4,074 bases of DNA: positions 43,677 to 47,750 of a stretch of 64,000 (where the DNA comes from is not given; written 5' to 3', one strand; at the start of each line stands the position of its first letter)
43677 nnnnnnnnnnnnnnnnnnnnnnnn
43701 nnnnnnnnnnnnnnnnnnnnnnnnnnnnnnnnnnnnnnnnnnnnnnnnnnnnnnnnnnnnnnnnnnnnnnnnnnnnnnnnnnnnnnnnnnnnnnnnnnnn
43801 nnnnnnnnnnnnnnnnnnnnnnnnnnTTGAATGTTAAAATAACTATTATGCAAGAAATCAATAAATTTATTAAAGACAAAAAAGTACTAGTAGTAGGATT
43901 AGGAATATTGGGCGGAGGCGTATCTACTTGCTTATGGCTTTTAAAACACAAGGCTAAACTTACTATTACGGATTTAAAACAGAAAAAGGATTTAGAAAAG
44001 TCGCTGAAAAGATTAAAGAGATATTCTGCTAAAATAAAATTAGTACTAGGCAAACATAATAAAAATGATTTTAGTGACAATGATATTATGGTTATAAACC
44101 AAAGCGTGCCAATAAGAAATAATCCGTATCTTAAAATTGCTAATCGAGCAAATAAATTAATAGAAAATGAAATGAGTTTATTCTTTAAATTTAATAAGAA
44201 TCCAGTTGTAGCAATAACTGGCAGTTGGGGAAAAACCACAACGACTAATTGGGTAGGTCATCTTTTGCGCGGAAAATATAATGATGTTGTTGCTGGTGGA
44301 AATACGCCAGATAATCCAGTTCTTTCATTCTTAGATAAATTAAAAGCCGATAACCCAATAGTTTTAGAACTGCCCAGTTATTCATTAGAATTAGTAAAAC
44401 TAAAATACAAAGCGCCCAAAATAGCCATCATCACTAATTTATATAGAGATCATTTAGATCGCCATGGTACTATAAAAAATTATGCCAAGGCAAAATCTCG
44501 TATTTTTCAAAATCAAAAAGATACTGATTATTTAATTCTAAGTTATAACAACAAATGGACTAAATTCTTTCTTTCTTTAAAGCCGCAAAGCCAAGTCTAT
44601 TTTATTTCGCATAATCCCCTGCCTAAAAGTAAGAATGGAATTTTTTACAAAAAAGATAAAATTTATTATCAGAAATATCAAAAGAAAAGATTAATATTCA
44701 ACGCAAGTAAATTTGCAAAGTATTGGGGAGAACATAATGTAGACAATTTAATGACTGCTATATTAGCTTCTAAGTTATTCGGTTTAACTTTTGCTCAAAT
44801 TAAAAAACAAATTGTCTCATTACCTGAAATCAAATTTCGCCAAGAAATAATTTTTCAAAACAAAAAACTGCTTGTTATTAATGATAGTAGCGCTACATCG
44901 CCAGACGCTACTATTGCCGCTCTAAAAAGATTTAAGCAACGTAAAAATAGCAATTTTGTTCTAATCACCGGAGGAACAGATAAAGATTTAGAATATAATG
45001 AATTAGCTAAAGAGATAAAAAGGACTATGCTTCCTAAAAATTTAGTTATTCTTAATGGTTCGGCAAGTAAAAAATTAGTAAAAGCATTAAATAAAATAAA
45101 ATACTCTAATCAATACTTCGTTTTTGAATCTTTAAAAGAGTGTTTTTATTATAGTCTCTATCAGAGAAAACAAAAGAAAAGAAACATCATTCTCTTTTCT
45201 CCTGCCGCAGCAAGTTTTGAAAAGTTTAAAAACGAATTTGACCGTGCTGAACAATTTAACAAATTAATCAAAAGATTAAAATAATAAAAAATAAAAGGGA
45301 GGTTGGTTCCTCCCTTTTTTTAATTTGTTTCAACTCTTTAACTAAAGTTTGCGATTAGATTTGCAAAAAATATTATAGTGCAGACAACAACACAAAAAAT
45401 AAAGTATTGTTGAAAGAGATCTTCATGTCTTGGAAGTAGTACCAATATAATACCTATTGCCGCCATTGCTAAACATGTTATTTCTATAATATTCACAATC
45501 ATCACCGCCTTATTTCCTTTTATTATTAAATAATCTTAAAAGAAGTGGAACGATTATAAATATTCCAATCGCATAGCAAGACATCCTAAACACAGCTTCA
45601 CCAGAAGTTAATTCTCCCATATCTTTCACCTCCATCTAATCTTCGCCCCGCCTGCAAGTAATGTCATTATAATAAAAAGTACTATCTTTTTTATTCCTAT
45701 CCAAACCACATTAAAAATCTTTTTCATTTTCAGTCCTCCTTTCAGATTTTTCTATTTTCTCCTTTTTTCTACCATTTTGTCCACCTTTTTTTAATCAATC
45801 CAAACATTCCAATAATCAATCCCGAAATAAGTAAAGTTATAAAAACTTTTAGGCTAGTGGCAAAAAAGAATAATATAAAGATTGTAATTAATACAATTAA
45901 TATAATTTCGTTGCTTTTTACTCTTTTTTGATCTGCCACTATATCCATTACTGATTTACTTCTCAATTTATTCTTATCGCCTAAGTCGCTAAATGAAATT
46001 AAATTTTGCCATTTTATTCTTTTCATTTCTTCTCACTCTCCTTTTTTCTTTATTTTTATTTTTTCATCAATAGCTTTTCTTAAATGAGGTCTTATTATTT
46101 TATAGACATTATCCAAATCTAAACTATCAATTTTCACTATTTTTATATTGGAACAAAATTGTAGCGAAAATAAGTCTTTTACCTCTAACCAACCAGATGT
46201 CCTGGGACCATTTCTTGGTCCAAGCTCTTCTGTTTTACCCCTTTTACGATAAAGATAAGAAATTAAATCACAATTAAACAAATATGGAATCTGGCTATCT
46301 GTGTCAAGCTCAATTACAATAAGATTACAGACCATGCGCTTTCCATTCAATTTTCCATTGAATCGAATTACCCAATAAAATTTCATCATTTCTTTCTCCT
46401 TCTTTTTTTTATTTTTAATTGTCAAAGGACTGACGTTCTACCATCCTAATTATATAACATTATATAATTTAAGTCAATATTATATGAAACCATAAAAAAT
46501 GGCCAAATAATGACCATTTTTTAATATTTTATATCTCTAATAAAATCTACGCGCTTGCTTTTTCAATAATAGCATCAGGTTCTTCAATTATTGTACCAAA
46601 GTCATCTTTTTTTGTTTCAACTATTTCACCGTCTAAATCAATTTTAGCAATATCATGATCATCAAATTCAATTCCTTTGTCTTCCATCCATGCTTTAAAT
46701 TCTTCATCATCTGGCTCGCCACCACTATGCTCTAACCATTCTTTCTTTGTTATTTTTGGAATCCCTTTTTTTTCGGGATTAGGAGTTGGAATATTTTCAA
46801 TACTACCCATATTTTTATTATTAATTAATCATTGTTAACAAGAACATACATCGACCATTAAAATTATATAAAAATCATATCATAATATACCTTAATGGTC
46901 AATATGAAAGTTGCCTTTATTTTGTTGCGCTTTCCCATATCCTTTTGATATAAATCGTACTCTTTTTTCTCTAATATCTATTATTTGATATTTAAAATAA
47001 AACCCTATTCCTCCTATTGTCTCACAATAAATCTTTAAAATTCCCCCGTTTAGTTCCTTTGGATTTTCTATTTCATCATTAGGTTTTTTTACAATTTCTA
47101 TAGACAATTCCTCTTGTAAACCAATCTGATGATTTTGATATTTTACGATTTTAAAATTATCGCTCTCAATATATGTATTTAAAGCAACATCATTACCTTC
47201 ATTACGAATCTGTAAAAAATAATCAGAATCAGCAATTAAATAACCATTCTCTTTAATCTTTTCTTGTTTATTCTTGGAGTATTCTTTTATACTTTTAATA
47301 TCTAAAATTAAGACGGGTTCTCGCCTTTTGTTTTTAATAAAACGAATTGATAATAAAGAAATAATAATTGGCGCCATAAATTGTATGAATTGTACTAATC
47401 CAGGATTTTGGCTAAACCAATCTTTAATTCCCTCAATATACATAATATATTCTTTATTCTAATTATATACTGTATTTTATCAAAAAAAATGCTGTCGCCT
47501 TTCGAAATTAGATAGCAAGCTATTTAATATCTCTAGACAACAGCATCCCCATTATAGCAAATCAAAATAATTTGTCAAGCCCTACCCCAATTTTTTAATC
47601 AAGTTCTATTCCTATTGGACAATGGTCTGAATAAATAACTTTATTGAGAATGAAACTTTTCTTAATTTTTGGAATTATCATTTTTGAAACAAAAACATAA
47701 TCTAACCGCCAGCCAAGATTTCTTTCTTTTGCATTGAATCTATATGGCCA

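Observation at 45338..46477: Operon of five small proteins, four of them tiny transmembrane peptides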

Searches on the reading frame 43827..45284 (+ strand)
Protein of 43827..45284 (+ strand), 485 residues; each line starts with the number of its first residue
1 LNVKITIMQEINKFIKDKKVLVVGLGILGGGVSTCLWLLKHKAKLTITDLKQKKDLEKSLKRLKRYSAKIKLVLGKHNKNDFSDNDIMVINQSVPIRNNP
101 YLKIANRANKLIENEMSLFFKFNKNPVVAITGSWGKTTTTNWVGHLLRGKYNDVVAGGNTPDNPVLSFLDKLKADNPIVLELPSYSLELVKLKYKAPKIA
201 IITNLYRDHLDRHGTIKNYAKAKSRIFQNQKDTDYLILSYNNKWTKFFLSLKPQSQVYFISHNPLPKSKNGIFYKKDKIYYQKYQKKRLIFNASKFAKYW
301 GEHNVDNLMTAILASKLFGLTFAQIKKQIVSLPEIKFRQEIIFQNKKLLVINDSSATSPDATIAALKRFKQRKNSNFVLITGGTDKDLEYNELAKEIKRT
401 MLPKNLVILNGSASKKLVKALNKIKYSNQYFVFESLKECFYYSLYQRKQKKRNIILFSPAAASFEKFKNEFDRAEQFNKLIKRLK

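Call 6: search_protein_families(library=pfam, max_evalue=0.1, proteins=[window:43827-45284:+])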
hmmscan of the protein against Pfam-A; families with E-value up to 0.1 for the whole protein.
window:43827-45284:+ (485 aa): 4 families
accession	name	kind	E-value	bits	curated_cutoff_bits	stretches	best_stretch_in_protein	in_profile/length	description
PF08245.18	Mur_ligase_M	-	5.8e-30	105.2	24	1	130-314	1-199/200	Mur ligase middle domain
PF02875.26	Mur_ligase_C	-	1.4e-07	32.8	28.4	1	338-459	2-125/127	Mur ligase, glutamate ligase domain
PF21799.2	MurD-like_N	-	1e-06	29.4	27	1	18-107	1-81/88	Mur ligase MurD-like, N-terminal domain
PF00056.29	Ldh_1_N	-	0.0046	17.4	27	1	19-95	2-80/141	lactate/malate dehydrogenase, NAD binding domain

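Call 38: find_related_loci(query=window:43848-45284:+, collection=genome_contigs, flank=4000)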
Query window:43848-45284:+ (478 aa) in genome_contigs; peptide patterns used: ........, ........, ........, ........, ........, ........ (x = any residue, [..] = any of these).
321 stretches matched a pattern; 159 encode a relative of the query (tblastn E <= 1e-3); the best 80 are kept; 80 distinct loci.
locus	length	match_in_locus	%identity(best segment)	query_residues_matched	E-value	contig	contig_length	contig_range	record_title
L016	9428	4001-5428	87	1-471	0e+0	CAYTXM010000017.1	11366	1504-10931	MAG TPA_asm: uncultured Candidatus Saccharibacteria bacterium isolate binchicken_co228_573 genome assembly, contig: NODE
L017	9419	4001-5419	85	1-473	0e+0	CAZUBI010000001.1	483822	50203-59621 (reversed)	MAG TPA_asm: uncultured Candidatus Saccharibacteria bacterium isolate binchicken_co194_85 genome assembly, contig: NODE_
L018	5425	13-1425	82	1-471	0e+0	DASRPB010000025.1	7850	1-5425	MAG TPA_asm: Candidatus Paceibacterota bacterium isolate SMAG_U10283 k141_72074, whole genome shotgun sequence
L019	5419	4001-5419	83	1-473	0e+0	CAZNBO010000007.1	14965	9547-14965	MAG TPA_asm: uncultured Candidatus Saccharibacteria bacterium isolate binchicken_co51_196 genome assembly, contig: NODE_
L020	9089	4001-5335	79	26-471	0e+0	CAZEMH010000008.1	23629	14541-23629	MAG TPA_asm: uncultured Candidatus Saccharibacteria bacterium isolate binchicken_co184_372 genome assembly, contig: NODE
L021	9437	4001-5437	68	1-478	0e+0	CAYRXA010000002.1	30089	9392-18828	MAG TPA_asm: uncultured Candidatus Saccharibacteria bacterium isolate SRP067234_co1_76 genome assembly, contig: k99_1079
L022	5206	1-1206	73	82-478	0e+0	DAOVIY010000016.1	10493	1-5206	MAG TPA_asm: bacterium isolate CSMAG_1379 CSMAG_1379_k141_1619807_length_10493_cov_27.2180, whole genome shotgun sequenc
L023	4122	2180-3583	59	4-474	0e+0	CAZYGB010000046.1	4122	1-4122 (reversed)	MAG TPA_asm: uncultured Candidatus Saccharibacteria bacterium isolate SRP178699_co1_366 genome assembly, contig: NODE_33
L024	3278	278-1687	53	3-477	2e-162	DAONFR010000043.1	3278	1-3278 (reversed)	MAG TPA_asm: Candidatus Paceibacterota bacterium isolate AMR_MDS_3838 NODE_36350_length_3278_cov_4.774744, whole genome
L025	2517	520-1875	54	26-477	2e-163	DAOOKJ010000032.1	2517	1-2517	MAG TPA_asm: Candidatus Paceibacterota bacterium isolate AMR_MDS_2730 NODE_32385_length_2517_cov_25.471974, whole genome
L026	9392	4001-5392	52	8-476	4e-150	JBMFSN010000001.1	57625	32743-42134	MAG: Minisyncoccia bacterium isolate KM4345-26 NODE_1_length_57625_cov_7.125530, whole genome shotgun sequence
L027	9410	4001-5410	51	3-477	3e-148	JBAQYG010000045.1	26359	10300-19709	MAG: Minisyncoccia bacterium isolate MFD12011_ilm_asm_bin4 k127_110052, whole genome shotgun sequence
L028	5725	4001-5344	54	26-475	4e-147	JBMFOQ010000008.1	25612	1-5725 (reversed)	MAG: Minisyncoccia bacterium isolate KM4338-41 NODE_8_length_25612_cov_5.564010, whole genome shotgun sequence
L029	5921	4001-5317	53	33-476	5e-144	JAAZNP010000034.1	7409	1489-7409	MAG: Parcubacteria group bacterium isolate AS27yjCOA_186 93817_AS27, whole genome shotgun sequence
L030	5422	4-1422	48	3-477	7e-143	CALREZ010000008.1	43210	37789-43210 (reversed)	MAG: Candidatus Nomurabacteria bacterium isolate Ike-200m-9 genome assembly, contig: Ike-200-c442, whole genome shotgun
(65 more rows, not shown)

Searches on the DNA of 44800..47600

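Call 65: search_rna_families(source=window, start=44800, end=47600, threshold=evalue, max_evalue=1)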
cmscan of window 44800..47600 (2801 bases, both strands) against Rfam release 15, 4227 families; matches with E-value up to 1: 2.
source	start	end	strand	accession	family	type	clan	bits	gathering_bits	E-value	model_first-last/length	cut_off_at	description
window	45232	45326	+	RF02029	sraA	Gene; sRNA;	-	24.3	56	0.96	1-95/95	no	sraA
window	45281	45379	+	RF01808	MicX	Gene; sRNA;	-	17.7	75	0.83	1-194/194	no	MicX Vibrio cholerae sRNA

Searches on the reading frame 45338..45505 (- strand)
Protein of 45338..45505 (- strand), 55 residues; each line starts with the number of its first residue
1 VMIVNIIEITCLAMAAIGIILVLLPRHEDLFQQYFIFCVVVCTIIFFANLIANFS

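Call 6: search_protein_families(library=pfam, max_evalue=0.1, proteins=[window:45338-45505:-])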
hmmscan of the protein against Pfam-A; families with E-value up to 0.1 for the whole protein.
window:45338-45505:- (55 aa): 2 families
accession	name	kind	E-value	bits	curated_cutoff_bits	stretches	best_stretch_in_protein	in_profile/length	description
PF03739.19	LptF_LptG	-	0.027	14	27.9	1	9-52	279-321/353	Lipopolysaccharide export system permease LptF/LptG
PF19389.4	DUF5964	-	0.047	14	25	1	9-46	17-53/60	Family of unknown function (DUF5964)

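Call 9: search_protein_families(library=phrogs, max_evalue=0.1, proteins=[window:45338-45505:-])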
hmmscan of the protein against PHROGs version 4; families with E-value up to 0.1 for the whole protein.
window:45338-45505:- (55 aa): 0 families

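Call 27: search_protein_families(library=padloc, max_evalue=0.1, proteins=[window:45338-45505:-])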
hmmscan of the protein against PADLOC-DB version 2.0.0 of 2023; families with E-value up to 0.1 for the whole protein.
window:45338-45505:- (55 aa): 0 families

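Call 28: search_protein_families(library=ncbifam, max_evalue=0.1, proteins=[window:45338-45505:-])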
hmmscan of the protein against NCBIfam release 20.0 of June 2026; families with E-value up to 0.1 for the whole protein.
window:45338-45505:- (55 aa): 1 family
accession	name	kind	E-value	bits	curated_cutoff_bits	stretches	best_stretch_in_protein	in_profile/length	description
NF041554.1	SA1362_fam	subfamily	0.033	14.3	42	1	5-48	2-45/70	SA1362 family protein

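Call 86: search_protein_families(library=ncbifam, alignment_id=A8, max_evalue=1)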
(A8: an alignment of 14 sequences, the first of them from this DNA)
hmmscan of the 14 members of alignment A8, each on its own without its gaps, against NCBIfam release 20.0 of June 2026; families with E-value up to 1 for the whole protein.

A. member 1, seq(52 aa): 2 families
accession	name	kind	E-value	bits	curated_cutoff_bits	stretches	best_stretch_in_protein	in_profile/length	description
NF041554.1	SA1362_fam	subfamily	0.019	15.1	42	1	1-45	1-45/70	SA1362 family protein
NF041635.1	STM3941_fam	subfamily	0.31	10.9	40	1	6-45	10-46/157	STM3941 family protein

B. families by the number of members that match (of 14 scanned): 18 families
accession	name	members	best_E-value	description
NF041554.1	SA1362_fam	3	0.019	SA1362 family protein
NF045890.1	conj_pls20_p028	3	0.03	pLS20_p028 family conjugation system transmembrane protein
NF041635.1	STM3941_fam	3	0.074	STM3941 family protein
NF041882.1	PA3371_fam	2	0.021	PA3371 family protein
NF010467.0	PRK13892.1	2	0.09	conjugal transfer system pilin TrbC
TIGR02921.1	PEP_integral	1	0.00019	TIGR02921 family PEP-CTERM protein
TIGR04124.1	archaeo_artE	1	0.0085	archaeosortase family protein ArtE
TIGR00886.1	2A0108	1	0.0094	NarK family nitrate/nitrite MFS transporter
NF007622.0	PRK10278.1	1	0.017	invasion regulator SirB2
NF040514.1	CAL67264_fam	1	0.049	CAL67264 family membrane protein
TIGR03022.1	WbaP_sugtrans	1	0.05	undecaprenyl-phosphate galactose phosphotransferase WbaP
TIGR02358.1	thia_cytX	1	0.053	putative hydroxymethylpyrimidine transporter CytX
TIGR01473.1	cyoE_ctaB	1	0.11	heme o synthase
NF038356.1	actino_DLW39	1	0.12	DLW-39 family protein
NF033634.1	SLATT_1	1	0.19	SLATT domain-containing protein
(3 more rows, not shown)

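Call 87: search_protein_families(library=pfam, alignment_id=A8, max_evalue=1)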
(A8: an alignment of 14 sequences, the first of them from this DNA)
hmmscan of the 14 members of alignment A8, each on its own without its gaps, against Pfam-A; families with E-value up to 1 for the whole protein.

A. member 1, seq(52 aa): 2 families
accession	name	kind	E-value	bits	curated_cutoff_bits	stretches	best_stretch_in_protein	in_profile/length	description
PF03739.19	LptF_LptG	-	0.022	14.2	27.9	1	6-49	279-321/353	Lipopolysaccharide export system permease LptF/LptG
PF19389.4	DUF5964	-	0.028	14.7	25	1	6-43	17-53/60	Family of unknown function (DUF5964)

B. families by the number of members that match (of 14 scanned): 17 families
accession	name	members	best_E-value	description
PF03739.19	LptF_LptG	4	0.022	Lipopolysaccharide export system permease LptF/LptG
PF11992.13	TgpA_N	2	0.21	TgpA N-terminal domain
PF13567.11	DUF4131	2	0.38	Domain of unknown function (DUF4131)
PF20540.3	DUF6755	1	0.023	Family of unknown function (DUF6755)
PF19389.4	DUF5964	1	0.028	Family of unknown function (DUF5964)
PF16962.11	ABC_export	1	0.032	Putative ABC exporter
PF04304.18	DUF454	1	0.069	Protein of unknown function (DUF454)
PF04247.17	SirB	1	0.073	Invasion gene expression up-regulator, SirB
PF19455.4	DUF5993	1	0.081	Family of unknown function (DUF5993)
PF07786.18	HGSNAT_cat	1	0.12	Heparan-alpha-glucosaminide N-acetyltransferase, catalytic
PF09788.14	Tmemb_55A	1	0.14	Transmembrane protein 55A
PF20136.4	DUF6526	1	0.22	Family of unknown function (DUF6526)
PF05552.17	MS_channel_1st_1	1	0.31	Mechanosensitive ion channel, conserved TM helix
PF08229.16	SHR3_chaperone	1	0.37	ER membrane protein SH3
PF24838.2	8xMP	1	0.54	Octameric membrane protein family (8xMP)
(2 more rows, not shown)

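Call 88: find_homologous_proteins(query=A8, max_evalue=0.01)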
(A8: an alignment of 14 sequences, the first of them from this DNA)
Query A8 (14 sequences) (52 aa, profile of the alignment): 22 proteins with E <= 0.01 among 1097 candidates.
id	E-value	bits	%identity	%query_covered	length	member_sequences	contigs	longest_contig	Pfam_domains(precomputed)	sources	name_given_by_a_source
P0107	2.3e-20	90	52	100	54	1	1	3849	-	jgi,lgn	jgi:uncharacterized membrane protein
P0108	7.1e-20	88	76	100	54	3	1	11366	-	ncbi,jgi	-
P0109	1.2e-19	88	40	58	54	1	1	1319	-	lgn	-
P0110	1.2e-19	88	83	100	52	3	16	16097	-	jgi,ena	-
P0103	1.5e-19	87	98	100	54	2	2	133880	-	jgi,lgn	-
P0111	7.8e-19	85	37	52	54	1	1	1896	-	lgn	-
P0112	9.0e-19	85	41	98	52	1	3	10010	-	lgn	-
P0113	1.6e-18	84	52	100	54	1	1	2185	-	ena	-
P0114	5.8e-18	82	41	52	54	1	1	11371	-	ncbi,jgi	-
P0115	7.6e-18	82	37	52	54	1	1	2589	-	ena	-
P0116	1.2e-17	81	44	52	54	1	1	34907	-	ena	-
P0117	2.1e-17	80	48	100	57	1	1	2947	-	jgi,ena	-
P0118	7.4e-17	79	38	100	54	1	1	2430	-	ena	-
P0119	2.8e-15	74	53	98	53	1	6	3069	-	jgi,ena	-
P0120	3.6e-14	70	35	94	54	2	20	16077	-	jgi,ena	-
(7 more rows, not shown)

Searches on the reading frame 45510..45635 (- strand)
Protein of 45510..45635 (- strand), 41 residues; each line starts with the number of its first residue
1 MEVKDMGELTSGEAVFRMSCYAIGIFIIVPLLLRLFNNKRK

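Call 6: search_protein_families(library=pfam, max_evalue=0.1, proteins=[window:45510-45635:-])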
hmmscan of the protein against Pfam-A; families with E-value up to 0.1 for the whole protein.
window:45510-45635:- (41 aa): 0 families

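Call 9: search_protein_families(library=phrogs, max_evalue=0.1, proteins=[window:45510-45635:-])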
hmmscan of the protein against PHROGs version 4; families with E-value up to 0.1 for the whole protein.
window:45510-45635:- (41 aa): 1 family
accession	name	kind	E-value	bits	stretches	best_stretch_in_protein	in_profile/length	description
phrog_17591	-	unknown function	0.061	14.6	1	15-39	10-34/68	-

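Call 27: search_protein_families(library=padloc, max_evalue=0.1, proteins=[window:45510-45635:-])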
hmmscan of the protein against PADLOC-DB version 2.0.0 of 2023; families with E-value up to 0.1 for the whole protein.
window:45510-45635:- (41 aa): 0 families

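Call 28: search_protein_families(library=ncbifam, max_evalue=0.1, proteins=[window:45510-45635:-])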
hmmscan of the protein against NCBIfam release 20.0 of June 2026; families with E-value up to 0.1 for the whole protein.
window:45510-45635:- (41 aa): 0 families
